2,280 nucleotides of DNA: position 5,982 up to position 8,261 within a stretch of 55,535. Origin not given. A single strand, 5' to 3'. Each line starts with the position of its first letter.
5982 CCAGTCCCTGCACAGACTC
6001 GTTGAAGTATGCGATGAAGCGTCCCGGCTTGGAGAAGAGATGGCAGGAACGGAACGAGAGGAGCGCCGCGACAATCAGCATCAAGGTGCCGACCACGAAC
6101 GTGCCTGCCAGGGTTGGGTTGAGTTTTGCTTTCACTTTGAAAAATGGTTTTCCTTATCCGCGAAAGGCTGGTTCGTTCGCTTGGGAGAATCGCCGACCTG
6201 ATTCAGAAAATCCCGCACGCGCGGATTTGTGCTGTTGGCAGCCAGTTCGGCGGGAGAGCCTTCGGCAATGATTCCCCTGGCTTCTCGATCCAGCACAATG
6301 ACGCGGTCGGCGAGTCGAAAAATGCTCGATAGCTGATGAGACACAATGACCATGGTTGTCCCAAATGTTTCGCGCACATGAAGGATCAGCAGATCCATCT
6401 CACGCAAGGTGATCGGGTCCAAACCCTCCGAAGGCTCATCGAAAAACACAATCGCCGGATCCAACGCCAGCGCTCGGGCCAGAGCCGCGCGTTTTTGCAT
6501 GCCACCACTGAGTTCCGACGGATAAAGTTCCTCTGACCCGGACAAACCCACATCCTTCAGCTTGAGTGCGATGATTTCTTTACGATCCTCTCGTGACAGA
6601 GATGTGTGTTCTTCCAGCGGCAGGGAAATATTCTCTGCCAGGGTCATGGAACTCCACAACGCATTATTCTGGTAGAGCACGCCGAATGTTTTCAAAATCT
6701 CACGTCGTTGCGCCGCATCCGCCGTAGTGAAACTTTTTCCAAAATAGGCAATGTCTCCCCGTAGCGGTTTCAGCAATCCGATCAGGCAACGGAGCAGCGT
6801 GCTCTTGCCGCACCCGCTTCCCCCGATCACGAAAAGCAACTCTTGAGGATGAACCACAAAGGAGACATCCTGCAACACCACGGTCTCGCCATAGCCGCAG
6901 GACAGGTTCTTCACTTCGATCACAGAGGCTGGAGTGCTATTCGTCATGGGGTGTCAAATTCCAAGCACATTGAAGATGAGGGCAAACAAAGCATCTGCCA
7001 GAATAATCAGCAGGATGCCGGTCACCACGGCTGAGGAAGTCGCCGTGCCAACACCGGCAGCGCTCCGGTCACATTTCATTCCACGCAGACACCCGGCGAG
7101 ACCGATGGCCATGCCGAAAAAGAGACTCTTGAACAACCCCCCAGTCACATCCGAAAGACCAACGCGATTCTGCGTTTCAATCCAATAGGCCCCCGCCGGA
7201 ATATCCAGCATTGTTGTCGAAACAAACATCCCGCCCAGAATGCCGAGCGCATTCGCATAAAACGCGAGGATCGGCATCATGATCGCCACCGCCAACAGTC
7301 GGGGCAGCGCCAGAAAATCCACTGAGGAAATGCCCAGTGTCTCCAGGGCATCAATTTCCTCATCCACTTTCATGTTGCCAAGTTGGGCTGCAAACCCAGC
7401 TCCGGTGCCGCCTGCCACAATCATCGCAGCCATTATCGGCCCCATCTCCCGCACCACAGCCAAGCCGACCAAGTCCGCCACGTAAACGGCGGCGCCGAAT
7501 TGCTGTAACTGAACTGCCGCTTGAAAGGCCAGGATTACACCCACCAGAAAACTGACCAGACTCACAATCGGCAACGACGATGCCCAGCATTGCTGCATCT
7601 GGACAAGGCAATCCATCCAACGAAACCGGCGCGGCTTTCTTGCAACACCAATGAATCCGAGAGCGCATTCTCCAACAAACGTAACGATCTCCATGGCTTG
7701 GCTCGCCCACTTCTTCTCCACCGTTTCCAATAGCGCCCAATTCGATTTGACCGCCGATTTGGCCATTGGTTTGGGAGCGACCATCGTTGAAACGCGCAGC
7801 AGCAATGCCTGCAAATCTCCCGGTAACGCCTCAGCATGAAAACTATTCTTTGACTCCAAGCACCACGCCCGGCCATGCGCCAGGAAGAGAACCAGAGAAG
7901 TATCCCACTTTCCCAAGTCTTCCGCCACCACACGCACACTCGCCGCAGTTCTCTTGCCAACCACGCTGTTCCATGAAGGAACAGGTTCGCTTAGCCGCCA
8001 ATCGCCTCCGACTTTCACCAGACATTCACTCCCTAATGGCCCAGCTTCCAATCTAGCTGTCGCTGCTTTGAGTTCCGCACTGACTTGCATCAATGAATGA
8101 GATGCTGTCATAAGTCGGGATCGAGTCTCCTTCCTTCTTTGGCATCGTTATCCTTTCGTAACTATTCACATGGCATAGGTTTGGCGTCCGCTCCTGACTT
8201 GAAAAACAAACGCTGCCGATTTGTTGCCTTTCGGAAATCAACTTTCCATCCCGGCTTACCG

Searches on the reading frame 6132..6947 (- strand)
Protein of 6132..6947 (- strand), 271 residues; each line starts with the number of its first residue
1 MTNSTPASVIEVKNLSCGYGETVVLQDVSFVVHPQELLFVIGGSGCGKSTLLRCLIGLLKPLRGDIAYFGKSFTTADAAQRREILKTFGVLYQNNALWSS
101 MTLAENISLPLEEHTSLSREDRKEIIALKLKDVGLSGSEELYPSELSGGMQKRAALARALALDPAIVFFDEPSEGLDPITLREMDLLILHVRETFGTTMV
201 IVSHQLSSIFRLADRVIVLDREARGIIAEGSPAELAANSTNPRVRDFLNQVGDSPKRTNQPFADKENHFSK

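Call 80: search_protein_families(library=pfam, proteins=[window:6132-6947:-], max_evalue=0.00001)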
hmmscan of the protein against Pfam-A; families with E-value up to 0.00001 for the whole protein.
window:6132-6947:- (271 aa): 2 families
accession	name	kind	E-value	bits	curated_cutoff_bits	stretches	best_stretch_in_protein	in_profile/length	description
PF00005.33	ABC_tran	-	2.7e-29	103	25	1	25-173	1-136/137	ABC transporter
PF13304.12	AAA_21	-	1.8e-08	35.2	27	0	65-181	166-274/304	AAA domain, putative AbiEii toxin, Type IV TA system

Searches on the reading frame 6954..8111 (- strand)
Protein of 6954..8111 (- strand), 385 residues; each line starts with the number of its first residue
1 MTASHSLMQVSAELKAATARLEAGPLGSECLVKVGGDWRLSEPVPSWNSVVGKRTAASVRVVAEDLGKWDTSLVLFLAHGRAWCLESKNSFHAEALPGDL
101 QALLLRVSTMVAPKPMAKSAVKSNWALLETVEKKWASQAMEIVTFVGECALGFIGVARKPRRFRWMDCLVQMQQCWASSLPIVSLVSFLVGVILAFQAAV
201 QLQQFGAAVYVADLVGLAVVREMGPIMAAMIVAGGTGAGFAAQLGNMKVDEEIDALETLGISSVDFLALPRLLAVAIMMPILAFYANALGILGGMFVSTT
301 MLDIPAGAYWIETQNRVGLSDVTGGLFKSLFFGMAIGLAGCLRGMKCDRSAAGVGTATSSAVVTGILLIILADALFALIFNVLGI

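Call 80: search_protein_families(library=pfam, proteins=[window:6954-8111:-], max_evalue=0.00001)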
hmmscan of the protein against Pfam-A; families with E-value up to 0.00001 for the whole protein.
window:6954-8111:- (385 aa): 1 family
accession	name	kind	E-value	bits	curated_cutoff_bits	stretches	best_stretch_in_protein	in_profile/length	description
PF02405.21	MlaE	-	6.3e-73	245.3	22.5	1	170-378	3-211/212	Permease MlaE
